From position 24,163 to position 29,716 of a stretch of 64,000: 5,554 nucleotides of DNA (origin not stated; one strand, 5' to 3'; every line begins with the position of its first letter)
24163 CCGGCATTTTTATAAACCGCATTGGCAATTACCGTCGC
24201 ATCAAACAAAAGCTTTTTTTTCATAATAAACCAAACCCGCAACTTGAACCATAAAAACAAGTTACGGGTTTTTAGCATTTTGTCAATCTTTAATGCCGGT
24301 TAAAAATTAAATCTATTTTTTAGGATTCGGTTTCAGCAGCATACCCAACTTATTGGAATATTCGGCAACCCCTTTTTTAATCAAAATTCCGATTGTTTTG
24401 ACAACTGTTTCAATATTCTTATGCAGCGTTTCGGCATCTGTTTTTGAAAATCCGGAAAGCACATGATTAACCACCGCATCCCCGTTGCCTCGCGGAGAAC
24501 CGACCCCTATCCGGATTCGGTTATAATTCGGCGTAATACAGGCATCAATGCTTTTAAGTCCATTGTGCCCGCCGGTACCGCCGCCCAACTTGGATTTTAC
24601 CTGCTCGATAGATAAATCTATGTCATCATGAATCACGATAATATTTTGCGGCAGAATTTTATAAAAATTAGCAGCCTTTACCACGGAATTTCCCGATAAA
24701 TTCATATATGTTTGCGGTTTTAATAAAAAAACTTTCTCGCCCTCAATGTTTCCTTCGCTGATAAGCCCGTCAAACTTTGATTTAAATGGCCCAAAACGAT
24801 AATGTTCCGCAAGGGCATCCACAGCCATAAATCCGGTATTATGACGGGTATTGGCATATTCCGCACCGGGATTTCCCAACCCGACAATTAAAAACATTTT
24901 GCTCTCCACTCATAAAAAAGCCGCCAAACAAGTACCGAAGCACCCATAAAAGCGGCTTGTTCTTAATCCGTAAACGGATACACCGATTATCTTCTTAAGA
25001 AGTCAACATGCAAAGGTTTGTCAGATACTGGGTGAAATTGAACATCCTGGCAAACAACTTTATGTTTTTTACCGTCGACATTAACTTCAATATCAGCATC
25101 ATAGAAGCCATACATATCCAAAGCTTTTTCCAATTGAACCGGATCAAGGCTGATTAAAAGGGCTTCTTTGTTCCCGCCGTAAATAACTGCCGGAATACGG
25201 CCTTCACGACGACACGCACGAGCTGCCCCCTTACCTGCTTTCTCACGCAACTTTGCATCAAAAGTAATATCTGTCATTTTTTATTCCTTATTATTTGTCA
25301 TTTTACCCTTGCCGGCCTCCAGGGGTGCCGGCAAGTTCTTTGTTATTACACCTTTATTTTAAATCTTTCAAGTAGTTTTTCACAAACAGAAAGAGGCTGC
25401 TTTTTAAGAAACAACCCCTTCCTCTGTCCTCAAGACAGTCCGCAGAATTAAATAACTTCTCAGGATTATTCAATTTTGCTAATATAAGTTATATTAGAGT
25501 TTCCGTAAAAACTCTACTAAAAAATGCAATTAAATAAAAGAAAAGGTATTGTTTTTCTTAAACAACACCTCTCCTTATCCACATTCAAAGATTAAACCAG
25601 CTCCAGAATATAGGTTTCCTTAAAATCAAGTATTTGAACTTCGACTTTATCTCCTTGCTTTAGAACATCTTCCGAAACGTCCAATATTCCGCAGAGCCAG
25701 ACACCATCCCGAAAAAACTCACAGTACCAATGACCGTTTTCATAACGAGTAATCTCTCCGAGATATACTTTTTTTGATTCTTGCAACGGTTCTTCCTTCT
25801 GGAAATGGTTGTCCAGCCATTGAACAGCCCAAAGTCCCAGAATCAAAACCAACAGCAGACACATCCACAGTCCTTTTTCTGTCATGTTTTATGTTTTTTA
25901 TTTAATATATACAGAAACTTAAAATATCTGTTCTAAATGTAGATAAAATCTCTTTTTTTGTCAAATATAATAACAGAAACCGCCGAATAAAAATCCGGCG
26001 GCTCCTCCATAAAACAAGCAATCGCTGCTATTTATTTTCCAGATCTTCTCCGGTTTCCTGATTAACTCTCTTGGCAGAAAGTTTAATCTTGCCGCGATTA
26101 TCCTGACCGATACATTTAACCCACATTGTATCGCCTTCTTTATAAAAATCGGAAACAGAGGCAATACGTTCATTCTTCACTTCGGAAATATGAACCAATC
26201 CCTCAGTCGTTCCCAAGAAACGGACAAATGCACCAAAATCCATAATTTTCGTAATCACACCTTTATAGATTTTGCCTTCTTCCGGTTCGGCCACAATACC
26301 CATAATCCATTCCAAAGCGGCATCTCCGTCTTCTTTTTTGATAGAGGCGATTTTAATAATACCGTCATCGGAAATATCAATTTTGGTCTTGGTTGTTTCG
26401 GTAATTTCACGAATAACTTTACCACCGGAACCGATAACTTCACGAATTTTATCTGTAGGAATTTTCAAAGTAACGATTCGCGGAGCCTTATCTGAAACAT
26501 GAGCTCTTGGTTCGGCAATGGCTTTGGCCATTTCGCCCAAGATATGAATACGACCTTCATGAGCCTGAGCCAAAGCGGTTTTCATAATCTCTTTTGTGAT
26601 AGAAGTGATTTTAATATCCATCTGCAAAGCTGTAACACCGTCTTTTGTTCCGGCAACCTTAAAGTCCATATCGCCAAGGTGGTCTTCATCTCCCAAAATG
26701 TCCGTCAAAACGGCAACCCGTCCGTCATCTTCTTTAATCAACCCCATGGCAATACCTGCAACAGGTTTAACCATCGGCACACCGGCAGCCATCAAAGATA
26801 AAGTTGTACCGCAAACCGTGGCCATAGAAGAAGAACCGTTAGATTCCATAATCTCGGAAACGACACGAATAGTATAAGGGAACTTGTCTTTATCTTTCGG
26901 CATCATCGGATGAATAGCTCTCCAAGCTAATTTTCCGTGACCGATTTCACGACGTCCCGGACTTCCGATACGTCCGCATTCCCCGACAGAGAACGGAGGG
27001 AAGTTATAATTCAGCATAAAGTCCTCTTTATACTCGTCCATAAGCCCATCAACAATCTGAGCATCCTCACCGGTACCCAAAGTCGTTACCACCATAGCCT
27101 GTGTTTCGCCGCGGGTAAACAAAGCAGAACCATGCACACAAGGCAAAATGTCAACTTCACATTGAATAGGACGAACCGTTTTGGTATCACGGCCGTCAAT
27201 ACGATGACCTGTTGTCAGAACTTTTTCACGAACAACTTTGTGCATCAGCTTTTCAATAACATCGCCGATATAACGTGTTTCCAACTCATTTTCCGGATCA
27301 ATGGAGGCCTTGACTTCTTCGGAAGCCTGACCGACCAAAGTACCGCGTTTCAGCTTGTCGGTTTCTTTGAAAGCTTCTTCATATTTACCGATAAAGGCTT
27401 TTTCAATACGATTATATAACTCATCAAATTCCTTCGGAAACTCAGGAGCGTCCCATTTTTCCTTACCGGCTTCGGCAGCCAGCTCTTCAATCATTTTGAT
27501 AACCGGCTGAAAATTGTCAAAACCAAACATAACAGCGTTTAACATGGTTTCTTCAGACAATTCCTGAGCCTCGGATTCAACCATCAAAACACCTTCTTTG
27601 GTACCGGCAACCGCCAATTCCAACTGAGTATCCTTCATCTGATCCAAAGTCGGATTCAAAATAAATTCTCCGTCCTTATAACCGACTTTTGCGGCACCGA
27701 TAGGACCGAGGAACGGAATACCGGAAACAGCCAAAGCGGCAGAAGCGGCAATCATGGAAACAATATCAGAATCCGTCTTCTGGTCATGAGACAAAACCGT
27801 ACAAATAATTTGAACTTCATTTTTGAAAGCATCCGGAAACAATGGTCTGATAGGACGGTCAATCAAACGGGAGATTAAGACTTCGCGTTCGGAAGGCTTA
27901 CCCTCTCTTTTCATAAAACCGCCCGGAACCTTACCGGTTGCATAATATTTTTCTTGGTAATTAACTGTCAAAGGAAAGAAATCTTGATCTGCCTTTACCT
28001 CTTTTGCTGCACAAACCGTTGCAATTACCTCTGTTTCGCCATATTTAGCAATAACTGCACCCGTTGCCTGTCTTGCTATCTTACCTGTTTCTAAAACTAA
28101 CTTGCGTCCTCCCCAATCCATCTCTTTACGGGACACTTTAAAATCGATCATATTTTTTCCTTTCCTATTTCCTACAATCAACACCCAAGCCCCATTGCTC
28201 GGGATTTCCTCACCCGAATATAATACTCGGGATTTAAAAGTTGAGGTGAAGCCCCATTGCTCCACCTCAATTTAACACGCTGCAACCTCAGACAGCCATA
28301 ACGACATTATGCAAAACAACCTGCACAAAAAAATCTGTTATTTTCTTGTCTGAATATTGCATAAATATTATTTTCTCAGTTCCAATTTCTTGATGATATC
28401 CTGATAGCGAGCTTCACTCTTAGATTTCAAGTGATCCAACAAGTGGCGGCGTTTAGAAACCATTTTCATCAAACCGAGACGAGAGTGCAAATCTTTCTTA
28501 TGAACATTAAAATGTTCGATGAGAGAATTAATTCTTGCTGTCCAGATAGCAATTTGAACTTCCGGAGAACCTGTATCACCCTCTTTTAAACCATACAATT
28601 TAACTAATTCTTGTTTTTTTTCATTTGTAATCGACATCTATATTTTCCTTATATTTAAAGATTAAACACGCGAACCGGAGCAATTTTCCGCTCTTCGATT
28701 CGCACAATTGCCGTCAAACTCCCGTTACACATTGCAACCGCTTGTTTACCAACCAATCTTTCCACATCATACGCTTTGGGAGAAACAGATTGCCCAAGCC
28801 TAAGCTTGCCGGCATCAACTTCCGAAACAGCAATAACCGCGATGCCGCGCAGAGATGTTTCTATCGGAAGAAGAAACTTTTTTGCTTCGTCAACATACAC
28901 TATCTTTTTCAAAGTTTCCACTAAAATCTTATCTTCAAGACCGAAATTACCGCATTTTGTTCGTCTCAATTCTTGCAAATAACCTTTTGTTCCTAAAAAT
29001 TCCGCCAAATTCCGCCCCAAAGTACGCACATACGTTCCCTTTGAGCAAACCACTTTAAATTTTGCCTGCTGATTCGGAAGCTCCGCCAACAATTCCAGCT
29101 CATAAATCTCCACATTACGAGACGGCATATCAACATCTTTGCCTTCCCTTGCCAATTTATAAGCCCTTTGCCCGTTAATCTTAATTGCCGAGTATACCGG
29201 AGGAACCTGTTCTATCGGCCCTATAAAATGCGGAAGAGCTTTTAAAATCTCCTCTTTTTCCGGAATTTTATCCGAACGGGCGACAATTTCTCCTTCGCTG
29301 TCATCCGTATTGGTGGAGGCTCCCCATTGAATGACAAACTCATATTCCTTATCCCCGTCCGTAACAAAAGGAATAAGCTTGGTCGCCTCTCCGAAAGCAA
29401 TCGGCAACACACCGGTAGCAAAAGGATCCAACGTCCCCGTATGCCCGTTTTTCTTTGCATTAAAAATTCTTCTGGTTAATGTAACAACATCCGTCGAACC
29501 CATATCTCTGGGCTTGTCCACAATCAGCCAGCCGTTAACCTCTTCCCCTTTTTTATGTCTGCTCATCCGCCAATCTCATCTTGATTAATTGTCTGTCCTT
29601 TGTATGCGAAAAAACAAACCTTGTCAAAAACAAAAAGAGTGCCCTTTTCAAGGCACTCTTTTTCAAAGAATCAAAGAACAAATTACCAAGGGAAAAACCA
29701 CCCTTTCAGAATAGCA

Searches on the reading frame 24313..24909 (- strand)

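Call 35: search_protein_families(library=pfam, proteins=[window:24313-24909:-], max_evalue=0.001)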
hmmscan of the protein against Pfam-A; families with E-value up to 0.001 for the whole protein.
window:24313-24909:- (198 aa): 1 family
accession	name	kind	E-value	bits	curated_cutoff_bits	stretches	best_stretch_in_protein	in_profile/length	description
PF01195.25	Pept_tRNA_hydro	-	1.6e-65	220.8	27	1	7-187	1-181/183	Peptidyl-tRNA hydrolase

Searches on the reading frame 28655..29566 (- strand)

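Call 35: search_protein_families(library=pfam, proteins=[window:28655-29566:-], max_evalue=0.001)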
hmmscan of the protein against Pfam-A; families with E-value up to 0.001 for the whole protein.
window:28655-29566:- (303 aa): 2 families
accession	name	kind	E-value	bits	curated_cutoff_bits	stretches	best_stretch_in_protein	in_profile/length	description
PF01509.24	TruB_N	-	1.3e-56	191.6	27.3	1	32-180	1-149/149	TruB family pseudouridylate synthase (N terminal domain)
PF16198.10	TruB_C_2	-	2.9e-09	37.4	29.3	1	181-239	1-65/66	tRNA pseudouridylate synthase B C-terminal domain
